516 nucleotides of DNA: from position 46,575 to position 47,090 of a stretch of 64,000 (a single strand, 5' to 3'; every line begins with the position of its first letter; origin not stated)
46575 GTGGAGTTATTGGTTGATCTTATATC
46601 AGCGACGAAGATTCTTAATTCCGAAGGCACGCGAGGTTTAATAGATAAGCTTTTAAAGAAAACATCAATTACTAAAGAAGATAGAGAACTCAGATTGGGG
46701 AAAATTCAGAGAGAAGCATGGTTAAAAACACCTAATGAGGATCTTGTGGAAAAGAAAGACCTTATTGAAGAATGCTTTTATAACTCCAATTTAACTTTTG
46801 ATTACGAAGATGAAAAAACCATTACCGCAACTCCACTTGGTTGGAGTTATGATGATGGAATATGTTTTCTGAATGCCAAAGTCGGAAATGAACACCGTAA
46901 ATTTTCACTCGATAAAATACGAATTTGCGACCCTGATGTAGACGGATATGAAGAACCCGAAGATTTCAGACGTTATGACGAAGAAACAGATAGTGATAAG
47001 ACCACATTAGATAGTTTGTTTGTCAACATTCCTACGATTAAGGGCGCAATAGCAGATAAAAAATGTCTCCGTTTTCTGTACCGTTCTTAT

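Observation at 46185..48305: Unusual domain fusion: intracellular WYL-type regulator carrying a C-terminal LRR array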

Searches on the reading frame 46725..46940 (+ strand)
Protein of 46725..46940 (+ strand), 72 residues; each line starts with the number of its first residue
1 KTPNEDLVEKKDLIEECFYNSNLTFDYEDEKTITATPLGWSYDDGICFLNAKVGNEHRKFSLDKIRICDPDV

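Call 76: search_protein_families(library=pfam, proteins=[window:46725-46940:+], max_evalue=1)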
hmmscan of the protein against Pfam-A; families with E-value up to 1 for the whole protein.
window:46725-46940:+ (72 aa): 2 families
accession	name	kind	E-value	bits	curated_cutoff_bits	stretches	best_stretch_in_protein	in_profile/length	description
PF21566.2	NagA_C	-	0.1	13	27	1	2-42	18-59/118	Beta-N-acetylglucosaminidase, C-terminal domain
PF13280.12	WYL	-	0.2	12.1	21.8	1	21-66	14-66/70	WYL domain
